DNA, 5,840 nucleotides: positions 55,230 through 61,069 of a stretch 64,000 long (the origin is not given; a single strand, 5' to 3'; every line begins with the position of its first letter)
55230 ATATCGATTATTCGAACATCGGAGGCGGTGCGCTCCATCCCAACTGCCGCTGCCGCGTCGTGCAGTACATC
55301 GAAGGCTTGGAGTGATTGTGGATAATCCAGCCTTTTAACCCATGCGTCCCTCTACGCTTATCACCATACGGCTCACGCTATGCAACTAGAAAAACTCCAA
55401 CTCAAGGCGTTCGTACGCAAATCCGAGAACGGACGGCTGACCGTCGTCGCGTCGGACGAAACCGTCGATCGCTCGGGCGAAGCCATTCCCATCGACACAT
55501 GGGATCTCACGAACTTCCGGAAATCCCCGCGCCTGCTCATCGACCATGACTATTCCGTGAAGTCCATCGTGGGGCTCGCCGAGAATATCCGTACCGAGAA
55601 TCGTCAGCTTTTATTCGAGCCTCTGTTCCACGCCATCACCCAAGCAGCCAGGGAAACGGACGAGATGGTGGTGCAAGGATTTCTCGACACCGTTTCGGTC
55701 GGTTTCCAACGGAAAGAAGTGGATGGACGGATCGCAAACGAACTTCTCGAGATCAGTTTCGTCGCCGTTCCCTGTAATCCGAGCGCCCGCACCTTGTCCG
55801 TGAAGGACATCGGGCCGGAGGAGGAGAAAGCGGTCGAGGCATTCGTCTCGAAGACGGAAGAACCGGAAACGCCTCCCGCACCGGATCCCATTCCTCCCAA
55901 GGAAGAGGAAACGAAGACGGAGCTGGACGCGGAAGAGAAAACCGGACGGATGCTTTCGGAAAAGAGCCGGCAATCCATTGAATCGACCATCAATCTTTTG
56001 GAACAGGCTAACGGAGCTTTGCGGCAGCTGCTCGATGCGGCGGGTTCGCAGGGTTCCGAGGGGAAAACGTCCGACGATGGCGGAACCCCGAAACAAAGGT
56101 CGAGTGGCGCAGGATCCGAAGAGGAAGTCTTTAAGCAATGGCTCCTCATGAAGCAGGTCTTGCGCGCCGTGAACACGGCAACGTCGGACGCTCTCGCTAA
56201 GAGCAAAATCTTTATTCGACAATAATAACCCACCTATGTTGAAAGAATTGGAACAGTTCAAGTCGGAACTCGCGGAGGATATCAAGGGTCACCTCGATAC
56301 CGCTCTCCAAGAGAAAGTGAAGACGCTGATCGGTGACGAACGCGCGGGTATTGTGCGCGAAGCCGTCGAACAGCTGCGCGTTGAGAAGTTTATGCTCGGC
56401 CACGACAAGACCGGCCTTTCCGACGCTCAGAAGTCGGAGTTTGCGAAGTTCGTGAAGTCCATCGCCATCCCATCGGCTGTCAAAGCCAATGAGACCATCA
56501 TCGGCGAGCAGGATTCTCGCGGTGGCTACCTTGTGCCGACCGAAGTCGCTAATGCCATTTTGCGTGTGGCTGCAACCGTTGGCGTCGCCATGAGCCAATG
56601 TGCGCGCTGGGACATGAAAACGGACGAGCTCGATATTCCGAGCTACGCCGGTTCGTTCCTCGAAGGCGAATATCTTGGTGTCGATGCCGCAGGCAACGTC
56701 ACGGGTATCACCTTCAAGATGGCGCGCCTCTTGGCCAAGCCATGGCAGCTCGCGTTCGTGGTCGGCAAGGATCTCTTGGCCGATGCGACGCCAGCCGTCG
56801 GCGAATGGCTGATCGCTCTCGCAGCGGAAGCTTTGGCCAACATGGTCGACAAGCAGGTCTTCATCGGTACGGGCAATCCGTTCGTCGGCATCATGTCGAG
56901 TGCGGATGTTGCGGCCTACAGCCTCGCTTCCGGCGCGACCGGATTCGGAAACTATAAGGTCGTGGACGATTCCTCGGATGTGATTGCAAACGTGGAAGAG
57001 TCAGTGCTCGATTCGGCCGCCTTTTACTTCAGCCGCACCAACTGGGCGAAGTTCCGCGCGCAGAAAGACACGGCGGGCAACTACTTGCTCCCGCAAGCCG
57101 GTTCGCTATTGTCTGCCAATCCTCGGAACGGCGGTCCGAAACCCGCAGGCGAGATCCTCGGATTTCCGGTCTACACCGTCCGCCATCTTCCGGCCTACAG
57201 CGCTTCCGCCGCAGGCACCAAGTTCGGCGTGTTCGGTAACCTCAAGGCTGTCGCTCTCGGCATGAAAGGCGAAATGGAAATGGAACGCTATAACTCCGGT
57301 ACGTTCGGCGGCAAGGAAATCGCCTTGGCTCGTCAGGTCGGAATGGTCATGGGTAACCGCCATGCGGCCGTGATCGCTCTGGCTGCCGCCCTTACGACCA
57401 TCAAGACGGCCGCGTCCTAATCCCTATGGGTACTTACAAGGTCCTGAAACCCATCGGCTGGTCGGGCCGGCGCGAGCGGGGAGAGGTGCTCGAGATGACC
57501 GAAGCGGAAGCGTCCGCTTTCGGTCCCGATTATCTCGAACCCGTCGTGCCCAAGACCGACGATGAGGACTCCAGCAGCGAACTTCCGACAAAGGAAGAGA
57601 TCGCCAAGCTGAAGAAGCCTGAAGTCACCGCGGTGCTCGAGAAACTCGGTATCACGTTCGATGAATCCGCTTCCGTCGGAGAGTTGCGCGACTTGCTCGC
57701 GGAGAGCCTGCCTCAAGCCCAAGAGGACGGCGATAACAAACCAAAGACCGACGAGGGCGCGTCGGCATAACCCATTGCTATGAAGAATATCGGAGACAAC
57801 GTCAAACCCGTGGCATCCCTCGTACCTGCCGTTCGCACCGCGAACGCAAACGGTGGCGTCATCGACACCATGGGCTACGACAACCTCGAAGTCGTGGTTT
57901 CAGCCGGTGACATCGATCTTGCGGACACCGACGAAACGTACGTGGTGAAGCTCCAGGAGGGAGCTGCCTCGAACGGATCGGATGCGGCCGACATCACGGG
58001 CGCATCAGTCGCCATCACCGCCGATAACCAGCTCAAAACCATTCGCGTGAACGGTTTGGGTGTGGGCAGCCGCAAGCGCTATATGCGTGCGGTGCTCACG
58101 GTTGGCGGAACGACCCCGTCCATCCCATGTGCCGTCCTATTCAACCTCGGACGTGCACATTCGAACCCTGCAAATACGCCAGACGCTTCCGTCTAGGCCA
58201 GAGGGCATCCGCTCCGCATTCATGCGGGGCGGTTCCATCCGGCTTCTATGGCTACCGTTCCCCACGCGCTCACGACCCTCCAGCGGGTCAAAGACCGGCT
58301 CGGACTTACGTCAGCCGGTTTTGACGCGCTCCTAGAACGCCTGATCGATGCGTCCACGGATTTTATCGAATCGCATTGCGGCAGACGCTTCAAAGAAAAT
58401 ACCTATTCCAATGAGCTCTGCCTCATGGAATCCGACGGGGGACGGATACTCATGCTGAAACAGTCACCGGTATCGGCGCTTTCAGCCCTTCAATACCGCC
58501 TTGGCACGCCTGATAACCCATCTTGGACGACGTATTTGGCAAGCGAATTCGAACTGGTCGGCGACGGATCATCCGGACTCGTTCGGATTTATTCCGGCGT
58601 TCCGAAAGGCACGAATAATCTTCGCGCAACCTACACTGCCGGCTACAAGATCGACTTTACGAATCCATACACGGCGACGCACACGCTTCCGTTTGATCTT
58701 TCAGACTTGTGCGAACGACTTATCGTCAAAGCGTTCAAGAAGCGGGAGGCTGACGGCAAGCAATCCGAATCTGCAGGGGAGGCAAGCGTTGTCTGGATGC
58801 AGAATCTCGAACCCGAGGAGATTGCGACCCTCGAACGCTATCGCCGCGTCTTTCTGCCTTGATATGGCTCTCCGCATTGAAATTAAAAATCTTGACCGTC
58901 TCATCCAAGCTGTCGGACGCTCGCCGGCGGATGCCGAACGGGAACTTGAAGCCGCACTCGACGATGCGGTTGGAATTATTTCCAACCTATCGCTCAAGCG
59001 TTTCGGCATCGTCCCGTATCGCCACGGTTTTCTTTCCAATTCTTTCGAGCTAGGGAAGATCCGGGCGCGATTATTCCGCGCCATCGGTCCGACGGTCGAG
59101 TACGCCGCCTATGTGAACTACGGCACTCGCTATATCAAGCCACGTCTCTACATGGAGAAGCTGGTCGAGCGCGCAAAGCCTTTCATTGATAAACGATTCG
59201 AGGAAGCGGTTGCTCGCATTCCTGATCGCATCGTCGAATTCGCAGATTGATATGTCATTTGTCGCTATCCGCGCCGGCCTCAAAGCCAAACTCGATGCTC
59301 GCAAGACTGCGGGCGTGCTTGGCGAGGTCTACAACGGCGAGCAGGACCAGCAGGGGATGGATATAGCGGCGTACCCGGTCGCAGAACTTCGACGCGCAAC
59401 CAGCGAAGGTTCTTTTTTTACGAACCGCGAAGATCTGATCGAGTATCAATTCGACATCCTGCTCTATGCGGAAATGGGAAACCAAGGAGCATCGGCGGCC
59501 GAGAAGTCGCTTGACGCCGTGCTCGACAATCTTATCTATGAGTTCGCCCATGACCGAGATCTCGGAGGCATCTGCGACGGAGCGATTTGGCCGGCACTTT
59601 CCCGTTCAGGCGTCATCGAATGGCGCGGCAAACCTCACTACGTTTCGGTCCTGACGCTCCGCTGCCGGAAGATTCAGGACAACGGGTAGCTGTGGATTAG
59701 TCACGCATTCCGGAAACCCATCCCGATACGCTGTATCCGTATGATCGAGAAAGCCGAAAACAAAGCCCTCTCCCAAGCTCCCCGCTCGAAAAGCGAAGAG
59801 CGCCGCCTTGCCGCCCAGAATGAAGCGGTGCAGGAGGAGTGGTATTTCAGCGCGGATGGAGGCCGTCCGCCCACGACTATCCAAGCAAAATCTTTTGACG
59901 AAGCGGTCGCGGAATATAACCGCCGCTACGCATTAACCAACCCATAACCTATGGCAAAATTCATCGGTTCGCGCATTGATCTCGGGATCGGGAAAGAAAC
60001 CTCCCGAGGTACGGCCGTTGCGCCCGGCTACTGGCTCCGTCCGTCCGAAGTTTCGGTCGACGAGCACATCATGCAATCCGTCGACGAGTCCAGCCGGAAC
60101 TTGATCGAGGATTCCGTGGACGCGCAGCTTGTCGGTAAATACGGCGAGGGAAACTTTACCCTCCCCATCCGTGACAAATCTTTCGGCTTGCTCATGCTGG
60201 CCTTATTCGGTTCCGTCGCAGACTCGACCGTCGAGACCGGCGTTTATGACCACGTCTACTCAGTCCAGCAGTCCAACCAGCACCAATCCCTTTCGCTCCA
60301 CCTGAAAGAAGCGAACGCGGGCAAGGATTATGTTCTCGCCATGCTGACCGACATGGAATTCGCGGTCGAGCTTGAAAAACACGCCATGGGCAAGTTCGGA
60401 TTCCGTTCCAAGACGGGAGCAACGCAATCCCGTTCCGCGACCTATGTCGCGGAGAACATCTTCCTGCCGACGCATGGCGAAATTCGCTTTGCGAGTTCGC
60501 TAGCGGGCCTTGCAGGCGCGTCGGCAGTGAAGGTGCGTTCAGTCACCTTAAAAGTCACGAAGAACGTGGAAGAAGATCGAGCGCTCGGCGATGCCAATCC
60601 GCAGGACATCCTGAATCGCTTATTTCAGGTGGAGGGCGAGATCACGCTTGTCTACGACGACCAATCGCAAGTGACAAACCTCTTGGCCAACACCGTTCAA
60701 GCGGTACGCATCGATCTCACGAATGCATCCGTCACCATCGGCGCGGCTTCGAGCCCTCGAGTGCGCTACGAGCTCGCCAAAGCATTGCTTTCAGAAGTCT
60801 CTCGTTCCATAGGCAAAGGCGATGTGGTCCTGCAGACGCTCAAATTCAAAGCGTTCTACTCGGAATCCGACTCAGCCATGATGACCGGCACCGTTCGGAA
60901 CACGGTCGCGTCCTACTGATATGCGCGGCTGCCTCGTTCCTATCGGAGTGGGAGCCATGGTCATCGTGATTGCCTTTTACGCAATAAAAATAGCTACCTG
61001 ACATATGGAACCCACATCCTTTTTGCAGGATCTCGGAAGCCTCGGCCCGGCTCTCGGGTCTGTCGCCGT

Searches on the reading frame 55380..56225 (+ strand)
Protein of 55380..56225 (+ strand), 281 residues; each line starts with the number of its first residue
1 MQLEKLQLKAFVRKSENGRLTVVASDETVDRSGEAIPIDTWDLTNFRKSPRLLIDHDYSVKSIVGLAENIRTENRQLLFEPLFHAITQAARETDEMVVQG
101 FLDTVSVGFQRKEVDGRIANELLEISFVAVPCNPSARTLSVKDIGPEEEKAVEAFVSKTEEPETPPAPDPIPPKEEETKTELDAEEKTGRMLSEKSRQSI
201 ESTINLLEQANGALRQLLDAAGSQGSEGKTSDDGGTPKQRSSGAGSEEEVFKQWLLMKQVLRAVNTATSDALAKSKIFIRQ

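Call 9: search_protein_families(library=pfam, max_evalue=0.01, proteins=[window:55380-56225:+])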
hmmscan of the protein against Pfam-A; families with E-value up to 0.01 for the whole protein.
window:55380-56225:+ (281 aa): 1 family
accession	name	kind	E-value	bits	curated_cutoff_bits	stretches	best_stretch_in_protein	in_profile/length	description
PF04586.22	Peptidase_S78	-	0.0044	17.6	21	0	47-139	48-153/165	Caudovirus prohead serine protease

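Call 14: search_protein_families(library=phrogs, max_evalue=0.001, proteins=[window:55380-56225:+])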
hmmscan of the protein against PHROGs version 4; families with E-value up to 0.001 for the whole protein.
window:55380-56225:+ (281 aa): 7 families
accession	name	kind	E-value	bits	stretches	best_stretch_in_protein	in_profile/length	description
phrog_617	-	head and packaging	7e-17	62.5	1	14-239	22-239/626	major head protein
phrog_80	-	head and packaging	2.1e-15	57.9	1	3-215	217-436/607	head maturation protease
phrog_11321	-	unknown function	3.7e-13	50.6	1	21-143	4-141/327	-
phrog_2753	-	head and packaging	4.7e-08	34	1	16-144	21-149/333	head maturation protease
phrog_4523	-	head and packaging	2.5e-07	30.8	1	42-195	64-214/644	major head and protease protein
phrog_7015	-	head and packaging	1.3e-06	29.1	1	10-169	8-162/240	head maturation protease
phrog_2263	-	head and packaging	0.00014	21.9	1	49-217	74-250/551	major head protein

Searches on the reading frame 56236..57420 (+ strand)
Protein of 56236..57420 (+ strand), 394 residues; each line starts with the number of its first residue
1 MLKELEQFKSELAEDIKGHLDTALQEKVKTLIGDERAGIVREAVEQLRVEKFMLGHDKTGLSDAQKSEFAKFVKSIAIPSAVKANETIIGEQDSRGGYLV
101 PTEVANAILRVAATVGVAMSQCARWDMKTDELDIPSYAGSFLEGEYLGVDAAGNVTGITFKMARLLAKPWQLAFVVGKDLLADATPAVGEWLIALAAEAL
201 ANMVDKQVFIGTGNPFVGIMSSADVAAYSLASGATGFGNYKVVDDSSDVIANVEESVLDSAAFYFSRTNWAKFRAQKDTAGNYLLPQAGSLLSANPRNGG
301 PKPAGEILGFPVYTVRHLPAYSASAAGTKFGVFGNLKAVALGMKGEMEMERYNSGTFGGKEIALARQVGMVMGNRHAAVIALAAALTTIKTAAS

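Call 9: search_protein_families(library=pfam, max_evalue=0.01, proteins=[window:56236-57420:+])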
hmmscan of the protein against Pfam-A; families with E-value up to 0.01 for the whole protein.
window:56236-57420:+ (394 aa): 1 family
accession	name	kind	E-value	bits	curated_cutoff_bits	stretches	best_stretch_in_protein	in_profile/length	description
PF05065.19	Phage_capsid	-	1e-22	81.3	24.2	1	96-389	1-278/280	Phage capsid family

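Call 16: search_dna_similar(query=window:56236-57420:+, collection=phages, mode=protein, max_rows=25)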
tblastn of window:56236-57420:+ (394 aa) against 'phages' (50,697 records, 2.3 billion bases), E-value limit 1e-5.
Records with a match: 13; places in all: 13; records where one place covers at least 80% of the query: 1.
Best place of each record, by identity: <60% 13.
By first word of the organism name: Staphylococcus 12; Oceanotoga 1.
By host as written in the record: Staphylococcus sp. 3; Staphylococcus epidermidis strain M129 2; Homo sapiens 2; Staphylococcus gallinarum 1; Oceanotoga teriensis UFV_LIMV02 1; Staphylococcus epidermidis 1; Staphylococcus epidermidis F12 1; Staphylococcus epidermidis PJI isolate 1 1; and 1 more.
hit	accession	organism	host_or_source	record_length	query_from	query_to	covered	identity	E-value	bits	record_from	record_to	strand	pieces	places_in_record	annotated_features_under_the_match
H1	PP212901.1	Staphylococcus phage PT1-4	Staphylococcus gallinarum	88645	20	335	80%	26.3%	4e-9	65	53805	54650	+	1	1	hypothetical protein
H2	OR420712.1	Oceanotoga phage vB_OteS-UFV02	Oceanotoga teriensis UFV_LIMV02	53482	97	367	69%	26.0%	2e-8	62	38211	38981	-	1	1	major capsid protein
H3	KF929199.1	Staphylococcus phage vB_SepS_SEP9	Staphylococcus epidermidis strain M129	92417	96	313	55%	28.3%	8e-9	64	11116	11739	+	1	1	major capsid protein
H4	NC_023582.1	Staphylococcus phage vB_SepS_SEP9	Staphylococcus epidermidis strain M129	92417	96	313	55%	28.3%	8e-9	64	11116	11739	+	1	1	major head protein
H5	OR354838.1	Staphylococcus phage S-CoN_Ph15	Staphylococcus sp.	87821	96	313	55%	28.3%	1e-8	63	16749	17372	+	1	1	major head protein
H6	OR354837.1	Staphylococcus phage S-CoN_Ph14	Staphylococcus sp.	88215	96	313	55%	28.3%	1e-8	63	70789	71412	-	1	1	major head protein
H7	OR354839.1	Staphylococcus phage S-CoN_Ph16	Staphylococcus sp.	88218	96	313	55%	28.3%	1e-8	63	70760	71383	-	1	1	major head protein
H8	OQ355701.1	Staphylococcus phage vB_SepS_BE22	Staphylococcus epidermidis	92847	96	313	55%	28.3%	1e-8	63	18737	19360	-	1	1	major head protein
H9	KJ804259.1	Staphylococcus phage 6ec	Homo sapiens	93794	96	313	55%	28.3%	1e-8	63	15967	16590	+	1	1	capsid protein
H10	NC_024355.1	Staphylococcus phage 6ec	Homo sapiens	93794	96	313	55%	28.3%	1e-8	63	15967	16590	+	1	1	major head protein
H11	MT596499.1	Staphylococcus phage vB_SepS_BE02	Staphylococcus epidermidis F12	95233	96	313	55%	28.3%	1e-8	63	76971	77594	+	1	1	hypothetical protein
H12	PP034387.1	Staphylococcus phage CF1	Staphylococcus epidermidis PJI isolate 1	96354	96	313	55%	28.3%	1e-8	63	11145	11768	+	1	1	major capsid protein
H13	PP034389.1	Staphylococcus phage CF9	Staphylococcus epidermidis PJI isolate 9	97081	96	313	55%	28.3%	1e-8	63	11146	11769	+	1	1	major capsid protein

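Call 18: find_related_loci(query=window:56236-57420:+, collection=viral_contigs, flank=10000)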
Query window:56236-57420:+ (394 aa) in viral_contigs; peptide patterns used: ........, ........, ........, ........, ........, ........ (x = any residue, [..] = any of these).
7 stretches matched a pattern; 3 encode a relative of the query (tblastn E <= 1e-3); 3 distinct loci.
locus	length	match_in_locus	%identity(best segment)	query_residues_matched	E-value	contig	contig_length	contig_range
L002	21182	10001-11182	99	1-394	0e+0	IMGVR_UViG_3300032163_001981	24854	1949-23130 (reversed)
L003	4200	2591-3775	77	1-394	0e+0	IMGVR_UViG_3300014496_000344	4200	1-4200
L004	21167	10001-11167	68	4-394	0e+0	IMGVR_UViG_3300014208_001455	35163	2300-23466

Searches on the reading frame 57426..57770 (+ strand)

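Call 9: search_protein_families(library=pfam, max_evalue=0.01, proteins=[window:57426-57770:+])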
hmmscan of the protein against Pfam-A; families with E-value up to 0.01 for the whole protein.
window:57426-57770:+ (114 aa): 0 families

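Call 13: search_protein_families(library=phrogs, max_evalue=0.001, proteins=[window:57426-57770:+])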
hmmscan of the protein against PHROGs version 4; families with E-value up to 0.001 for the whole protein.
window:57426-57770:+ (114 aa): 1 family
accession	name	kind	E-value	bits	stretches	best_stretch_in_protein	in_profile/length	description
phrog_1539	-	transcription regulation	4.2e-05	24.8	1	47-94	53-93/96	Arc-like repressor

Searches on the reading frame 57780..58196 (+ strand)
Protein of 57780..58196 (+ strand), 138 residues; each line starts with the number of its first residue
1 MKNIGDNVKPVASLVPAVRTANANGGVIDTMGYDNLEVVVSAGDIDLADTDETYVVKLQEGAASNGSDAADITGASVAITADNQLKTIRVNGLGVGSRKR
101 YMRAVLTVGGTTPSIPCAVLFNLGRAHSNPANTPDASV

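Call 9: search_protein_families(library=pfam, max_evalue=0.01, proteins=[window:57780-58196:+])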
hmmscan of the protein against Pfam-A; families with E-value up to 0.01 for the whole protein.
window:57780-58196:+ (138 aa): 0 families

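Call 13: search_protein_families(library=phrogs, max_evalue=0.001, proteins=[window:57780-58196:+])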
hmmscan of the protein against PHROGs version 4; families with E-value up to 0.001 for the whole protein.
window:57780-58196:+ (138 aa): 2 families
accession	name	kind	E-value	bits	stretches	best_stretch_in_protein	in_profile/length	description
phrog_5707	-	unknown function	6.7e-15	56.2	1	1-130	2-133/134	-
phrog_427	-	unknown function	1.2e-05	26.3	1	20-115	16-122/142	-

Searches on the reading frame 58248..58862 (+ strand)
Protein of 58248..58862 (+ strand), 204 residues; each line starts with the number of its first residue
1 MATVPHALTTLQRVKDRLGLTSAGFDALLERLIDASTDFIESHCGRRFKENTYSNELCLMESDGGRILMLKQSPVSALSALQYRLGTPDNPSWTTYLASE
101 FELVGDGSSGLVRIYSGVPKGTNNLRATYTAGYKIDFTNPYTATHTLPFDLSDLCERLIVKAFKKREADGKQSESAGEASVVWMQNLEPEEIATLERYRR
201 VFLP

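Call 9: search_protein_families(library=pfam, max_evalue=0.01, proteins=[window:58248-58862:+])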
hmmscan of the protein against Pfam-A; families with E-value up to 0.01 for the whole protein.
window:58248-58862:+ (204 aa): 1 family
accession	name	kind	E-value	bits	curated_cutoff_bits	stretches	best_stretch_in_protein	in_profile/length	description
PF05135.19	Phage_connect_1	-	1.6e-10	41.7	21.2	1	9-52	2-42/101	Phage gp6-like head-tail connector protein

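Call 13: search_protein_families(library=phrogs, max_evalue=0.001, proteins=[window:58248-58862:+])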
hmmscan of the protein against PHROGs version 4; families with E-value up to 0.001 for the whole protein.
window:58248-58862:+ (204 aa): 4 families
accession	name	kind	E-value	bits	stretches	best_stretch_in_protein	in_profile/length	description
phrog_442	-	connector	2.5e-27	96.9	1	7-201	86-263/270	head-tail adaptor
phrog_132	-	connector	1.5e-09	38.8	1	143-201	46-108/124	head-tail adaptor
phrog_1161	-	connector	2.5e-06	28.8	0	155-202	51-98/106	head-tail adaptor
phrog_40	-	connector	0.00036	21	1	7-51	40-84/201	head-tail adaptor Ad1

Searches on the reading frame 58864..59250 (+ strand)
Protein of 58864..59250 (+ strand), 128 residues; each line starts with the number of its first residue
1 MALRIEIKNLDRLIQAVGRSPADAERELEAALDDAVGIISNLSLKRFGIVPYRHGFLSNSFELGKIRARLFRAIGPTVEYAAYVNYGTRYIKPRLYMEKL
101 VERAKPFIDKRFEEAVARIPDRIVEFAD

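Call 9: search_protein_families(library=pfam, max_evalue=0.01, proteins=[window:58864-59250:+])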
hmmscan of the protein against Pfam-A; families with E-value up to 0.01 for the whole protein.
window:58864-59250:+ (128 aa): 1 family
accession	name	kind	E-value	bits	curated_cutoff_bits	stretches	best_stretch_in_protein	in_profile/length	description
PF04883.17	HK97-gp10_like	-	0.0018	19.6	21.4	1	11-87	1-78/78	Bacteriophage HK97-gp10, putative tail-component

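Call 13: search_protein_families(library=phrogs, max_evalue=0.001, proteins=[window:58864-59250:+])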
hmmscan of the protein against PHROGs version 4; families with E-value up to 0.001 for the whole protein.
window:58864-59250:+ (128 aa): 1 family
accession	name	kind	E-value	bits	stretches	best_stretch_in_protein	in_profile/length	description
phrog_5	-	connector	3.4e-15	57.5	1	2-123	84-212/239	tail completion or Neck1 protein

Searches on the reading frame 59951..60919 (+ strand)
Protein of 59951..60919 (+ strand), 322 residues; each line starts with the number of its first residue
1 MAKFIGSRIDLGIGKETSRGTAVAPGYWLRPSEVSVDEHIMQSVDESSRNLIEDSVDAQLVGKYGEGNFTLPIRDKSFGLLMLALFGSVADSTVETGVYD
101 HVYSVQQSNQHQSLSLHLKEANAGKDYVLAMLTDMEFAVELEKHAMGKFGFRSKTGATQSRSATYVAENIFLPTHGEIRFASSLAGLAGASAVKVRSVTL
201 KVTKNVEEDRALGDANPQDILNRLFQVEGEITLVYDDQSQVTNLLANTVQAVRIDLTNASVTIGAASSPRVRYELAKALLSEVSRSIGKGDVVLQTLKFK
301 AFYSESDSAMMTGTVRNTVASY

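Call 10: search_protein_families(library=pfam, max_evalue=0.01, proteins=[window:59951-60919:+])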
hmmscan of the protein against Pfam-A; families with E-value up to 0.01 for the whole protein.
window:59951-60919:+ (322 aa): 1 family
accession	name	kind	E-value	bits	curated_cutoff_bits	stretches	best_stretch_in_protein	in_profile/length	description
PF18906.5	Phage_tube_2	-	2.9e-17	63.6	27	1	6-301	1-266/266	Phage tail tube protein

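Call 11: find_encoding_contigs(protein=window:59951-60919:+, flank=10000, max_places=10)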
Protein window:59951-60919:+ (322 aa): no gene with exactly this product is on record in the collection.

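Call 13: search_protein_families(library=phrogs, max_evalue=0.001, proteins=[window:59951-60919:+])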
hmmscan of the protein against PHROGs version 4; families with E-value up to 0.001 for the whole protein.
window:59951-60919:+ (322 aa): 1 family
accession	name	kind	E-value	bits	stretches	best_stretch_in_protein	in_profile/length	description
phrog_290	-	tail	3.9e-28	99.9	1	1-321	11-335/411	minor tail protein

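Call 15: search_dna_similar(query=window:59951-60919:+, collection=phages, mode=protein, max_rows=25)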
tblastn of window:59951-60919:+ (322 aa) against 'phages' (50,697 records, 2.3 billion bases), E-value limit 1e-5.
No match.

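Call 17: find_related_loci(query=window:59951-60919:+, collection=viral_contigs, flank=10000)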
Query window:59951-60919:+ (322 aa) in viral_contigs; peptide patterns used: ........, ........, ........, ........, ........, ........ (x = any residue, [..] = any of these).
3 stretches matched a pattern; 1 encode a relative of the query (tblastn E <= 1e-3); 1 distinct loci.
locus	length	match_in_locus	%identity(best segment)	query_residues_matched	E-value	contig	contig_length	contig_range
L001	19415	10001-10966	99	1-322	0e+0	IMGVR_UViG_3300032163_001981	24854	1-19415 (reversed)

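Call 71: search_protein_families(library=pfam, max_evalue=0.01, proteins=[L001:12345-13142:-])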
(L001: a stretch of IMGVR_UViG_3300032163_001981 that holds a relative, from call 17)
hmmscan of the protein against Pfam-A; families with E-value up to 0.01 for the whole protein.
L001:12345-13142:- (265 aa): 4 families
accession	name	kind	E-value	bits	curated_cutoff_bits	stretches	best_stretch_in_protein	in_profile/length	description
PF06414.18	Zeta_toxin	-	1.3e-40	139.5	22.3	1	59-235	10-191/199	Zeta toxin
PF13671.12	AAA_33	-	4.2e-09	37.3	27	1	68-193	2-123/143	AAA domain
PF08433.16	KTI12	-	0.00035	20.6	22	1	68-190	4-121/271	Chromatin associated protein KTI12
PF01583.26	APS_kinase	-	0.00046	20.7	21.1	1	66-174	3-107/152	Adenylylsulphate kinase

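Call 73: search_protein_families(library=padloc, max_evalue=0.001, proteins=[L001:12345-13142:-])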
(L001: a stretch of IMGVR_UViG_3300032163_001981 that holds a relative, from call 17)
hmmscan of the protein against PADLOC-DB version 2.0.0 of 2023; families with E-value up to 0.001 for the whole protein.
L001:12345-13142:- (265 aa): 2 families
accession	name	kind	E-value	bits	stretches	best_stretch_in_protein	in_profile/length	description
PDLC04140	mad8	-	0.00034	18.2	1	69-201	31-101/314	mads_8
PDLC04605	PDC-M37B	-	0.00091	16.4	0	66-93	305-332/518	-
